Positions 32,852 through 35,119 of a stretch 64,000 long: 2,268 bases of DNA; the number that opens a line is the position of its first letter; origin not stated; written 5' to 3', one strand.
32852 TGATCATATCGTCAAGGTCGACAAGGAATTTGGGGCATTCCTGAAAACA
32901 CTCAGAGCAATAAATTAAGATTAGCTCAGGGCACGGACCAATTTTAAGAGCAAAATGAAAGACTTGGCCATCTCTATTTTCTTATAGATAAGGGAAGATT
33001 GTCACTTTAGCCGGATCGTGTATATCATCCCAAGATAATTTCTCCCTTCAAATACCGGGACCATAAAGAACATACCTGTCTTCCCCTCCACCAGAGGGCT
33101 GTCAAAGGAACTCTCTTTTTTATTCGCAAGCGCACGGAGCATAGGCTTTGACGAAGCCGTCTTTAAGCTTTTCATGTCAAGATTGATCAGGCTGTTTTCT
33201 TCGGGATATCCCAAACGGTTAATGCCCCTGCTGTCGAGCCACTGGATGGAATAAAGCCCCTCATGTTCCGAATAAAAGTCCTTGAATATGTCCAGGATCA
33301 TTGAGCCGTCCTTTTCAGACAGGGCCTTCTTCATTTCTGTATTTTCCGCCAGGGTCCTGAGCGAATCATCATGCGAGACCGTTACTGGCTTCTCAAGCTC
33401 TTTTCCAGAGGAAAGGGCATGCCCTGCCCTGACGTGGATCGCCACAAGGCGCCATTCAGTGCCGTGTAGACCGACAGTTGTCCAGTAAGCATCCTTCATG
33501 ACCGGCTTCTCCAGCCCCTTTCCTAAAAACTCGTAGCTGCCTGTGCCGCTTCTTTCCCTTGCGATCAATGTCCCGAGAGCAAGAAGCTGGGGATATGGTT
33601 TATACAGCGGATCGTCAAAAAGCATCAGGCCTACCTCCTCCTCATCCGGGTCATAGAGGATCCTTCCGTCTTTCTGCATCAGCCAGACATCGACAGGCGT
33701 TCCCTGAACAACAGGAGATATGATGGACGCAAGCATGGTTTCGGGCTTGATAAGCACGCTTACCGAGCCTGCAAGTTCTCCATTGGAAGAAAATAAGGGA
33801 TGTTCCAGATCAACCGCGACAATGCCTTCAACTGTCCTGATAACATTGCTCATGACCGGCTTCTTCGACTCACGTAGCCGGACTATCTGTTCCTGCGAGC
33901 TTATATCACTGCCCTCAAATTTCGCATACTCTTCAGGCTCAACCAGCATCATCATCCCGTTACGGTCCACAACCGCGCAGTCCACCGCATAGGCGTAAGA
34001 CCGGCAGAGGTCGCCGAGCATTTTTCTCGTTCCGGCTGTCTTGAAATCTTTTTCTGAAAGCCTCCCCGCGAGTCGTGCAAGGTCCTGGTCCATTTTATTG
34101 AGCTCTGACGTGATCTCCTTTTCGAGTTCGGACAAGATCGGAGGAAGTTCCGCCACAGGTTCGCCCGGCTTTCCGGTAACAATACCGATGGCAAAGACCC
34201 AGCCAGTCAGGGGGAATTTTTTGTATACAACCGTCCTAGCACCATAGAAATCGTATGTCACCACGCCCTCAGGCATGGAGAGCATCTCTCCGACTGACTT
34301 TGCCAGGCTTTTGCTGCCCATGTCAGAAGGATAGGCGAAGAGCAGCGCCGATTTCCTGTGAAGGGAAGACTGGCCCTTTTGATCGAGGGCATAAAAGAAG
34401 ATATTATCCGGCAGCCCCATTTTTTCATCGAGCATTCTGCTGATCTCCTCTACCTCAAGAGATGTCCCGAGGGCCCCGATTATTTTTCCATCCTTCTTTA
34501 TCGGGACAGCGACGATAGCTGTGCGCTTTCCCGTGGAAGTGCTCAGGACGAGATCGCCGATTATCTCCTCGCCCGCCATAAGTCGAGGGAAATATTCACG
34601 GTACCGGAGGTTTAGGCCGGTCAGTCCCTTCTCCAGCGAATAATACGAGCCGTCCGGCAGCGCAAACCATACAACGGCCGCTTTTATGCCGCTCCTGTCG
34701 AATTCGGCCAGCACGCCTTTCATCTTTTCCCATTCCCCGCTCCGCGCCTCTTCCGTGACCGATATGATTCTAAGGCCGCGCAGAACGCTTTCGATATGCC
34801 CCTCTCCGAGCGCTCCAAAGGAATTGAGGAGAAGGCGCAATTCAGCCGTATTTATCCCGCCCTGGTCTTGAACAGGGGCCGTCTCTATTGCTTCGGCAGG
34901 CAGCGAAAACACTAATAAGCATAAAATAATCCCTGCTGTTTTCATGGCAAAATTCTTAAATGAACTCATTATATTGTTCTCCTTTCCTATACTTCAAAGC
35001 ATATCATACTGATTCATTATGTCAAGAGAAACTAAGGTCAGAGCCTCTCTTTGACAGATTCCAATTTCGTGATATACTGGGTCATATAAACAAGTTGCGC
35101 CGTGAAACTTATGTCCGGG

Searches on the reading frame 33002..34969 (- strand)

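Call 63: search_protein_families(library=pfam, proteins=[window:33002-34969:-], max_evalue=0.001)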
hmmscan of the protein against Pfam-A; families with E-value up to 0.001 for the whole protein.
window:33002-34969:- (655 aa): 3 families
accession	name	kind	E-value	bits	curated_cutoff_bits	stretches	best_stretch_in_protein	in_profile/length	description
PF22309.2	HK-GC-Chemotax_sensor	-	8.7e-47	158.7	27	1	289-409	2-122/122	HK/GC/Chemotaxis protein-like, sensor domain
PF02743.24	dCache_1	-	6.4e-28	98.3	45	2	106-260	77-238/240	Cache domain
PF14827.12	dCache_3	-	0.00071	19.7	25.7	0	151-203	122-172/239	Double sensory domain of two-component sensor kinase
